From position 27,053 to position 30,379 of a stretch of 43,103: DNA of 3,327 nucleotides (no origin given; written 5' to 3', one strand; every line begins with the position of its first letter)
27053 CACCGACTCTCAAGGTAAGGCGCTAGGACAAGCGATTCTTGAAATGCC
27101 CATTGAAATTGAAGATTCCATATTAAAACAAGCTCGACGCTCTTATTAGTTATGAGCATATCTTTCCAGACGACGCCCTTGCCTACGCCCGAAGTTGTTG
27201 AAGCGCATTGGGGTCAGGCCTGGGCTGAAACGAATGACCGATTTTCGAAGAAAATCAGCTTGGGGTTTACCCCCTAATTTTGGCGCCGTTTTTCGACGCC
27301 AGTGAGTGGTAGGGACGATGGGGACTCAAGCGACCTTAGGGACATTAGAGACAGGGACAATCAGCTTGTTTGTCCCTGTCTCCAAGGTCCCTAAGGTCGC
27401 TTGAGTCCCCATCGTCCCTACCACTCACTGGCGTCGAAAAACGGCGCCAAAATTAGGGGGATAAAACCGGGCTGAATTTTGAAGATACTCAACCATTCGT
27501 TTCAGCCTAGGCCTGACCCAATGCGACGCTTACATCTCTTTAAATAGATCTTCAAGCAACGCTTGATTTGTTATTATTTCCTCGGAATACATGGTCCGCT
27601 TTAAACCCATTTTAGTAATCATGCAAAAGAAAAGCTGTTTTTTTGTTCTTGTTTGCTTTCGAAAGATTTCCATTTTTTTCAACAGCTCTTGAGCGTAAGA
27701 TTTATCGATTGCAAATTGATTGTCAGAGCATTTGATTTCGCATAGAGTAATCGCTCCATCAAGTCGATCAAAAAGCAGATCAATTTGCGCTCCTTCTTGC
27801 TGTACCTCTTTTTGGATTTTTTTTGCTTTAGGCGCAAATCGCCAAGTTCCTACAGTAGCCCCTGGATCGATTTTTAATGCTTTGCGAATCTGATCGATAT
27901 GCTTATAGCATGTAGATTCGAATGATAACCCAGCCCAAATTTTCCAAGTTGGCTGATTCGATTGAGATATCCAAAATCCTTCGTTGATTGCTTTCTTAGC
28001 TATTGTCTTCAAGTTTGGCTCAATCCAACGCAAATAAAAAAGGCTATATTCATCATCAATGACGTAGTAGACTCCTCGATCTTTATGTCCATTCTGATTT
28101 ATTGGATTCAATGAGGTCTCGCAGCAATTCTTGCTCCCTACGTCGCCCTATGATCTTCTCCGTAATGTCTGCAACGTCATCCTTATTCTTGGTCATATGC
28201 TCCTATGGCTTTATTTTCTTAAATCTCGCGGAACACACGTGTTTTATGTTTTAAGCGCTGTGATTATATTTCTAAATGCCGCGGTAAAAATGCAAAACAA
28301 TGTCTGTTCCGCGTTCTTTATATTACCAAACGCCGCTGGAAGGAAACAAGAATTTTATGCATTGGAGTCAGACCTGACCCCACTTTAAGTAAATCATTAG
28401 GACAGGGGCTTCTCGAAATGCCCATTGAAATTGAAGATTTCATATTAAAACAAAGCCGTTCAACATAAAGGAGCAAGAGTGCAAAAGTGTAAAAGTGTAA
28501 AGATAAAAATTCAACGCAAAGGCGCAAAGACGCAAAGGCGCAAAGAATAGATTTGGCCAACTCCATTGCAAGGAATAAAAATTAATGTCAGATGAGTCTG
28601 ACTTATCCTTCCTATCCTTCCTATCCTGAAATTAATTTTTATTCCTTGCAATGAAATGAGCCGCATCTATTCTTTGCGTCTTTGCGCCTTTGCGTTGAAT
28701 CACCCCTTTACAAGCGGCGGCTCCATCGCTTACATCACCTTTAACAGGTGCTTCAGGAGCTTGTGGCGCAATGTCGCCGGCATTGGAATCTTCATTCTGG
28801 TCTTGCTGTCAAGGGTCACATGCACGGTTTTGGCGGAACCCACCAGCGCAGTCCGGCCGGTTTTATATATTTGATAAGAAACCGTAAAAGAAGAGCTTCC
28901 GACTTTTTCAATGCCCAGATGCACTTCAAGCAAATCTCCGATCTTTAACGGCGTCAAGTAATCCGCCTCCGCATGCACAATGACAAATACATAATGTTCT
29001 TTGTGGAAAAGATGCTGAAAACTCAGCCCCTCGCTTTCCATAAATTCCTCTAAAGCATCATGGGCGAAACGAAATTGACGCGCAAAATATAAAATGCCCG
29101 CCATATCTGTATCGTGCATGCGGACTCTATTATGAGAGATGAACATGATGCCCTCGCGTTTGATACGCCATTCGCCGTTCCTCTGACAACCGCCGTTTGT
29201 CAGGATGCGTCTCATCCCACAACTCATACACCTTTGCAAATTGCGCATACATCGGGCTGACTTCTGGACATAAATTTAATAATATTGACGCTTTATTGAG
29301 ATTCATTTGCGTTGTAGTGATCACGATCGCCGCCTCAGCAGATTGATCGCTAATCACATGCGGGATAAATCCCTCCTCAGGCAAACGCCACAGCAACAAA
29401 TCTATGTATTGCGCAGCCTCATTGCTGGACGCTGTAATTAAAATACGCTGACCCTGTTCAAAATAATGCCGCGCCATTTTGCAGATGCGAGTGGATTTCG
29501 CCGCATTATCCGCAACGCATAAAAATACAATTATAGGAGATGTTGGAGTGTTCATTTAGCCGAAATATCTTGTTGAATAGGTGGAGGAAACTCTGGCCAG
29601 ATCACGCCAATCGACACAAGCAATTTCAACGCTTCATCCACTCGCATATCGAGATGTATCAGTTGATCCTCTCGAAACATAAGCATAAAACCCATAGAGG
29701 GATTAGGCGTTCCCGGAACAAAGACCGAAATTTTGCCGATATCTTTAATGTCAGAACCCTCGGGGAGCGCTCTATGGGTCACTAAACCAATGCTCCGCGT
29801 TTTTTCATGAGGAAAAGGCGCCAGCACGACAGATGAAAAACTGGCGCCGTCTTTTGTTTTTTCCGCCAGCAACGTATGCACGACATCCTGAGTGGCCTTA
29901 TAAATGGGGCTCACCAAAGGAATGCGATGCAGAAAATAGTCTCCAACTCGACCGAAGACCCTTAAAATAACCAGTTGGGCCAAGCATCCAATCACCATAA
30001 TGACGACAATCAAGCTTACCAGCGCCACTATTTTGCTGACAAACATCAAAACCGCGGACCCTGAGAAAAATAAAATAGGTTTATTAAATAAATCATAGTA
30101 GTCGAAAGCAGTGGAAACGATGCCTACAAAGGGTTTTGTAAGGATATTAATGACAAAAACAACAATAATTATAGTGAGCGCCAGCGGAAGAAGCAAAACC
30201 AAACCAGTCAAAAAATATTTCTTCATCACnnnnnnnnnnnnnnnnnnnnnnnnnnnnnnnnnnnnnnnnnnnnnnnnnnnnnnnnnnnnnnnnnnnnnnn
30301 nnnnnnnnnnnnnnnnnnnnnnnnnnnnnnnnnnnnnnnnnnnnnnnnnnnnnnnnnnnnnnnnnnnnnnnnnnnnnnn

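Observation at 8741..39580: A modular family of giant palindromic elements fills most of the long intergenic gaps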

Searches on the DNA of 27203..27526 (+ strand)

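Call 14: search_dna_similar(query=window:27203-27526:+, collection=plasmids, mode=distant)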
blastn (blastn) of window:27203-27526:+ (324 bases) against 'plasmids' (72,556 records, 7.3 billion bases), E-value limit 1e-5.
No match.
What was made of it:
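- Tried and rejected: Plasmid collection search with E. No match (call 14).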

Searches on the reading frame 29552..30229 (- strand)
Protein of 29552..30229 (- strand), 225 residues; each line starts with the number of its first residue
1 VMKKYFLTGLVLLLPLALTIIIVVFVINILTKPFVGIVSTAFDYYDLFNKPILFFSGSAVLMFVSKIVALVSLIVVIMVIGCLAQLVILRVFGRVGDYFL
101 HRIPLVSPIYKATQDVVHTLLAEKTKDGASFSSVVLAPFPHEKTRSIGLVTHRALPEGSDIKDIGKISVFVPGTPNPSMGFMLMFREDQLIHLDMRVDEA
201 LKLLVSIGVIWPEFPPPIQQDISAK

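Call 10: search_protein_families(library=pfam, proteins=[window:29552-30229:-])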
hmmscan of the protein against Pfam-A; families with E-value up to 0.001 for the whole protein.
window:29552-30229:- (225 aa): 1 family
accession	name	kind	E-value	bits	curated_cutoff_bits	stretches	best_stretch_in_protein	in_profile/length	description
PF04367.18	DUF502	-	3.3e-23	82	23.8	1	72-178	2-106/107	Protein of unknown function (DUF502)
